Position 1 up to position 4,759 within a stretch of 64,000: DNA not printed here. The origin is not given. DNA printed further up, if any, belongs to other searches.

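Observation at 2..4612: TAF2-like TFIID subunit fused to a C-terminal bromodomain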

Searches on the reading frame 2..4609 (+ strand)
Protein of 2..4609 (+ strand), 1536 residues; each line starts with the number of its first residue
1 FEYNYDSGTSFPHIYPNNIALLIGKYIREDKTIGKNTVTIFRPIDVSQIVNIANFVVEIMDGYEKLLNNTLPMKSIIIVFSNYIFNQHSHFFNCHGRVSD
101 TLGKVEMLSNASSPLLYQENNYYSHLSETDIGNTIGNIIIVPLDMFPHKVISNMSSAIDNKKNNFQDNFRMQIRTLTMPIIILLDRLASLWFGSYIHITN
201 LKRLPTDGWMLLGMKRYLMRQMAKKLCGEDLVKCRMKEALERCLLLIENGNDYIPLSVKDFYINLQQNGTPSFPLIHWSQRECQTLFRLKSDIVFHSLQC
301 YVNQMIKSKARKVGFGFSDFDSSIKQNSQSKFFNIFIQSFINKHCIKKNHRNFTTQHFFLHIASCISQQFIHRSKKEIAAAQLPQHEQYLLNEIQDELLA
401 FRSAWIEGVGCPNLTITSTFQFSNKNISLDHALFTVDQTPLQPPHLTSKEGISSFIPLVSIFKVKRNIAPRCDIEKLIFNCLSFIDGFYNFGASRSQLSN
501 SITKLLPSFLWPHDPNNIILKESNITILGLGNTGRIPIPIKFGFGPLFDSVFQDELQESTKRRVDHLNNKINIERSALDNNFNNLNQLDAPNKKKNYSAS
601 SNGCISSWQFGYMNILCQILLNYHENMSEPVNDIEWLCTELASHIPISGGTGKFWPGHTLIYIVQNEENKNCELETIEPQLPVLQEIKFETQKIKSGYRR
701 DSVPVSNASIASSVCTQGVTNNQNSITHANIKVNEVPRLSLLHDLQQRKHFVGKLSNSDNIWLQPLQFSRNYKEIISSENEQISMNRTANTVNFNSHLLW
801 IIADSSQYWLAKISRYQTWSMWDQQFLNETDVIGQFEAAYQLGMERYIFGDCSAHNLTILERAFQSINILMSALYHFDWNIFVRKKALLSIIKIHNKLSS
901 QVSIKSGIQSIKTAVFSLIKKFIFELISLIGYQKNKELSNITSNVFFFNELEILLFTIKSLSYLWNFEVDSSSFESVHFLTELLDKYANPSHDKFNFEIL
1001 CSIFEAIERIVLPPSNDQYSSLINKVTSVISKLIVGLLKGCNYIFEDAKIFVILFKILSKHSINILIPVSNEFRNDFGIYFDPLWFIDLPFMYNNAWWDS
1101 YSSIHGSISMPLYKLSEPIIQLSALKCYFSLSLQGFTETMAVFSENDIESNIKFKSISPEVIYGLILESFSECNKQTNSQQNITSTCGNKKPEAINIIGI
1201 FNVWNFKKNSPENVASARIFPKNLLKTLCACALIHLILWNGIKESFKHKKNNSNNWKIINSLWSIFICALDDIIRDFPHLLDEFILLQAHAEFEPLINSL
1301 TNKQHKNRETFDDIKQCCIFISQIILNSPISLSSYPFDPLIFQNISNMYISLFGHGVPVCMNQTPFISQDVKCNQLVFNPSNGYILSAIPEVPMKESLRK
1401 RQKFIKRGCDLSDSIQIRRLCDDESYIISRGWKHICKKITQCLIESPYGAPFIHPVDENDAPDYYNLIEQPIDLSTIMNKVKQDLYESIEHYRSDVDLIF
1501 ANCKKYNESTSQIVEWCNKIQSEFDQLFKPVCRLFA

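Call 4: search_protein_families(library=pfam, proteins=[window:2-4609:+], max_evalue=1)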
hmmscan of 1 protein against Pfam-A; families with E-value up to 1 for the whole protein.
window:2-4609:+ (1536 aa): 2 families
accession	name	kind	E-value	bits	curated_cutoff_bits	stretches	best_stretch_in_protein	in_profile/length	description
PF00439.30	Bromodomain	-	1.5e-20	73.3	21.7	1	1436-1517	1-82/84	Bromodomain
PF14835.12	zf-RING_6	-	0.16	12.3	35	1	1345-1375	31-59/65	zf-RING of BARD1-type protein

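Call 5: search_solved_structures(query=window:2-4609:+, max_evalue=1, show_alignments=2)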
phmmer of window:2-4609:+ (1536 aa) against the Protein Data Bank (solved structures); distinct sequences matched with E-value up to 1: 419 (the best 60 are shown).
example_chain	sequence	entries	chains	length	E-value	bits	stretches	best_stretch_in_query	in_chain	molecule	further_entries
7y8r_U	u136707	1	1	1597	7.3e-36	126.2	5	1449-1525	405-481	Protein polybromo-1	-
3uv5_A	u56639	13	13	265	1.1e-21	79.2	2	1437-1520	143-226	Transcription initiation factor TFIID subunit 1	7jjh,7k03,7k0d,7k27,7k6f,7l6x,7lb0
1eqf_A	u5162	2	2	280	1.3e-21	79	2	1436-1520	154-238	RNA POLYMERASE II TRANSCRIPTION INITIATION FACTOR | Transcription initiation factor TFIID subunit 1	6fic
3aad_A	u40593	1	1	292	1.6e-21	78.8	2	1436-1520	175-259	Transcription initiation factor TFIID subunit 1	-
6mzd_A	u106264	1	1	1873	2.5e-19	71.5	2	1436-1520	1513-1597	Transcription initiation factor TFIID subunit 1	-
6mzl_A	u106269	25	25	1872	2.5e-19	71.5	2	1436-1520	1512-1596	Transcription initiation factor TFIID subunit 1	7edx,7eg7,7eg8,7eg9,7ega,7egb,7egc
30ff_DA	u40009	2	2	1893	2.5e-19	71.4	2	1436-1520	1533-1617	Transcription initiation factor TFIID subunit 1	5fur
8ov6_C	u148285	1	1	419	6.3e-19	70.1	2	1445-1529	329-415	Bromodomain-containing protein 4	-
6dne_A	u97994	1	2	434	6.7e-19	70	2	1445-1529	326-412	Bromodomain-containing protein 4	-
36iu_K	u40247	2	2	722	3e-18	67.9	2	1446-1529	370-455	Isoform C of Bromodomain-containing protein 4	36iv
5h6y_A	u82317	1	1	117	4.7e-16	60.6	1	1437-1529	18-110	Nucleosome-remodeling factor subunit BPTF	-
3qzs_A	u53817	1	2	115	4.8e-16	60.6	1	1437-1529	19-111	Nucleosome-remodeling factor subunit BPTF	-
6lu5_A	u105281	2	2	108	5.9e-16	60.3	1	1437-1529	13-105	Nucleosome-remodeling factor subunit BPTF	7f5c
6lu6_A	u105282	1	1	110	5.9e-16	60.3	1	1437-1529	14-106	Nucleosome-remodeling factor subunit BPTF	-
7f5e_A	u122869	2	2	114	6.5e-16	60.1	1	1437-1529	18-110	Nucleosome-remodeling factor subunit BPTF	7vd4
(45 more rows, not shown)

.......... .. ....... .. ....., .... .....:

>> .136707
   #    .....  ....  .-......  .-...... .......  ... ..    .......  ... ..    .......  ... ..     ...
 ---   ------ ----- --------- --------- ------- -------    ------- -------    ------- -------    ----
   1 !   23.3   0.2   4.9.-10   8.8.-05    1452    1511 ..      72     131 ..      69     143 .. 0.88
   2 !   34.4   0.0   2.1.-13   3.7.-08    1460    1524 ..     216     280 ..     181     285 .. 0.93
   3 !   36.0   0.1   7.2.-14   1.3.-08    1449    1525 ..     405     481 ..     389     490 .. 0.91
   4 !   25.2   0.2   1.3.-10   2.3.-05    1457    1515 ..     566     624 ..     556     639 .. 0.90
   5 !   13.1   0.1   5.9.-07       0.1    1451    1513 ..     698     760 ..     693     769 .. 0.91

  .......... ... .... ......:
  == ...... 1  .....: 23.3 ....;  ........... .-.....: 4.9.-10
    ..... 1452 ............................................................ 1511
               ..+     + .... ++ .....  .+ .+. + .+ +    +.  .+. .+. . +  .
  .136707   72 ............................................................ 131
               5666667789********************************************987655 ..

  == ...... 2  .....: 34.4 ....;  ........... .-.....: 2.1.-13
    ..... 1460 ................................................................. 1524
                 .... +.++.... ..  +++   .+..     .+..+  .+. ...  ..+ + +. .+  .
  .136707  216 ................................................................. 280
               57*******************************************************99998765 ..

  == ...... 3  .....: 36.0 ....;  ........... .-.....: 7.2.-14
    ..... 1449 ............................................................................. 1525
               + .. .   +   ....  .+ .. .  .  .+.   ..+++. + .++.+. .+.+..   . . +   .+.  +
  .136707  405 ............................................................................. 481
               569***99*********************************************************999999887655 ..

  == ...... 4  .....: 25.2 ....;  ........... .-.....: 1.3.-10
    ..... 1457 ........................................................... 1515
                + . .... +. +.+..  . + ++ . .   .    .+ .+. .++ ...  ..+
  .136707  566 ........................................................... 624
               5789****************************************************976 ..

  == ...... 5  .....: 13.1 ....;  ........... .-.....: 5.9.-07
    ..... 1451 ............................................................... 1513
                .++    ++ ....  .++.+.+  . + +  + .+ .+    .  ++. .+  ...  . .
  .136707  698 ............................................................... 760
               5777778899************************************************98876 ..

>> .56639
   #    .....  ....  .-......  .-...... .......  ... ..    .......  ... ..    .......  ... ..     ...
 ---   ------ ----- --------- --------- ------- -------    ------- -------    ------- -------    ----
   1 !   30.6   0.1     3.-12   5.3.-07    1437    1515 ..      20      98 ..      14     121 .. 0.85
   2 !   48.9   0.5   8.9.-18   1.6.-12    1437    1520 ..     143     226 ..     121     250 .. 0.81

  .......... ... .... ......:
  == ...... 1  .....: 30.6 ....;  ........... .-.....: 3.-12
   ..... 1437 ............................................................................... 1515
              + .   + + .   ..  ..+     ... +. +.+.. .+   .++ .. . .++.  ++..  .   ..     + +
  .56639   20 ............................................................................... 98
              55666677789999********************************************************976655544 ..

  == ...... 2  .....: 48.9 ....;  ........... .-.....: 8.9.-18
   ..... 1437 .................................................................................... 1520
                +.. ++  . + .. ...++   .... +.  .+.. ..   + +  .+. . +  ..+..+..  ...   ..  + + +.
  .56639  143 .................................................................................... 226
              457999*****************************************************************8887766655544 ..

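Call 6: find_homologous_proteins(query=window:2-4204:+)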
Query window:2-4204:+ (1401 aa): 7 proteins with E <= 0.001 among 5271 candidates.
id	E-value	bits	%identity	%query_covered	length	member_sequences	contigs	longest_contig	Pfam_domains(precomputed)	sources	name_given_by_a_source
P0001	0.0e+0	2997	94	100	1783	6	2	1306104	PF00439.31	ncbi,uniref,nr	ncbi:Bromodomain protein [Cryptosporidium meleagridis]|uniref:Bromodomain protein n=1 Tax=Cryptospor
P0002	0.0e+0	2515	79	100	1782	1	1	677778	PF00439.31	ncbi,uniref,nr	ncbi:uncharacterized protein cubi_02946 [Cryptosporidium ubiquitum]|uniref:Bromo domain-containing p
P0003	0.0e+0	2494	78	100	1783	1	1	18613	PF00439.31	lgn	-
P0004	0.0e+0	2268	72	100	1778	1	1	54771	PF00439.31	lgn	-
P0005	0.0e+0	2141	69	100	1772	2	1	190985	PF00439.31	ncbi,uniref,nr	ncbi:FALZ protein [Cryptosporidium canis]|uniref:FALZ protein n=1 Tax=Cryptosporidium canis TaxID=19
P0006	0.0e+0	1174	61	61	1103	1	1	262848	-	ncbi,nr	ncbi:bromodomain-containing protein [Cryptosporidium felis]|nr:bromodomain-containing protein [Crypt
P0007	1.3e-259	883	35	65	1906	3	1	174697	PF00439.31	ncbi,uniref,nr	ncbi:bromodomain-containing protein [Cryptosporidium andersoni]|uniref:Bromodomain-containing protei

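Call 9: search_protein_families(library=pfam, proteins=[P0001, P0002, P0005, P0007], max_evalue=1)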
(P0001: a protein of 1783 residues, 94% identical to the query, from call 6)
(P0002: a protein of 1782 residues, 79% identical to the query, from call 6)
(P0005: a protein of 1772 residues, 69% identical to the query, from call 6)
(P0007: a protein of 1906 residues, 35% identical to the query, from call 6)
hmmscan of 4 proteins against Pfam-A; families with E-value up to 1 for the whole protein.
P0001 (1783 aa): 1 family
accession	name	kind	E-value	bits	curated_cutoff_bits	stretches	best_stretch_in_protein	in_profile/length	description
PF00439.30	Bromodomain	-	1.3e-20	73.6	21.7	1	1683-1764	1-82/84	Bromodomain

P0002 (1782 aa): 2 families
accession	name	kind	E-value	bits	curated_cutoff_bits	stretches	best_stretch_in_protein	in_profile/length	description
PF00439.30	Bromodomain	-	2.9e-20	72.5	21.7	1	1682-1763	1-82/84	Bromodomain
PF25289.1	DUF7877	-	0.2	12.5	27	1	1717-1744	46-73/115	Domain of unknown function (DUF7877)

P0005 (1772 aa): 1 family
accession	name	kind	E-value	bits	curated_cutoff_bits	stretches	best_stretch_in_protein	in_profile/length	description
PF00439.30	Bromodomain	-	2.1e-20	72.9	21.7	1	1672-1751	1-80/84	Bromodomain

P0007 (1906 aa): 3 families
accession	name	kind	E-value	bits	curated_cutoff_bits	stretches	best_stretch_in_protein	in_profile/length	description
PF00439.30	Bromodomain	-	2.8e-20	72.5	21.7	1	1796-1877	1-82/84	Bromodomain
PF17020.10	DUF5097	-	0.019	15.7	29.7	1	1665-1760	22-113/119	Domain of unknown function (DUF5097)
PF25289.1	DUF7877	-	0.08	13.8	27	1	1831-1862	46-77/115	Domain of unknown function (DUF7877)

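Call 13: search_solved_structures(query=A1, max_evalue=10, show_alignments=0)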
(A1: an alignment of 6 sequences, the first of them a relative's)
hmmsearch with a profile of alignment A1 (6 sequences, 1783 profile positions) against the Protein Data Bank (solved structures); distinct sequences matched with E-value up to 10: 421 (the best 60 are shown).
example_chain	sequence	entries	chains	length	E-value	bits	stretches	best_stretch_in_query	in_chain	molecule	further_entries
7y8r_U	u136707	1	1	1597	3.2e-42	147.3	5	1708-1771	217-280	Protein polybromo-1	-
3uv5_A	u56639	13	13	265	8.9e-26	92.8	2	1686-1773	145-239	Transcription initiation factor TFIID subunit 1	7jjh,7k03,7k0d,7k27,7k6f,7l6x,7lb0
1eqf_A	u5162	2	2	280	1.1e-25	92.4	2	1686-1773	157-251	RNA POLYMERASE II TRANSCRIPTION INITIATION FACTOR | Transcription initiation factor TFIID subunit 1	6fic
3aad_A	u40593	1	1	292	1.3e-25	92.2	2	1686-1773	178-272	Transcription initiation factor TFIID subunit 1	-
6mzl_A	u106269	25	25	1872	2.1e-23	84.9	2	1686-1772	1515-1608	Transcription initiation factor TFIID subunit 1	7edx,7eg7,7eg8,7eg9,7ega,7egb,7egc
6mzd_A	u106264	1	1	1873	2.1e-23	84.9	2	1686-1772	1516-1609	Transcription initiation factor TFIID subunit 1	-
30ff_DA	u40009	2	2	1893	2.2e-23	84.8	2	1686-1772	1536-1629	Transcription initiation factor TFIID subunit 1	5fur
8ov6_C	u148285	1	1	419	7.3e-23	83.1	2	1693-1775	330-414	Bromodomain-containing protein 4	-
6dne_A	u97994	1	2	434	7.6e-23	83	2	1693-1775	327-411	Bromodomain-containing protein 4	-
36iu_K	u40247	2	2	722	2.6e-22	81.3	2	1693-1775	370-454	Isoform C of Bromodomain-containing protein 4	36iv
5h6y_A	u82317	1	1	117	5.9e-17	63.5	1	1687-1776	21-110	Nucleosome-remodeling factor subunit BPTF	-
3qzs_A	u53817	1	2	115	6e-17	63.5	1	1687-1776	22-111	Nucleosome-remodeling factor subunit BPTF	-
6lu5_A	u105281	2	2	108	6.2e-17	63.4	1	1686-1775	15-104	Nucleosome-remodeling factor subunit BPTF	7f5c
6lu6_A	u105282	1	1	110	6.3e-17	63.4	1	1687-1776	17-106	Nucleosome-remodeling factor subunit BPTF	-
7f5e_A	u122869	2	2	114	7e-17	63.3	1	1687-1776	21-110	Nucleosome-remodeling factor subunit BPTF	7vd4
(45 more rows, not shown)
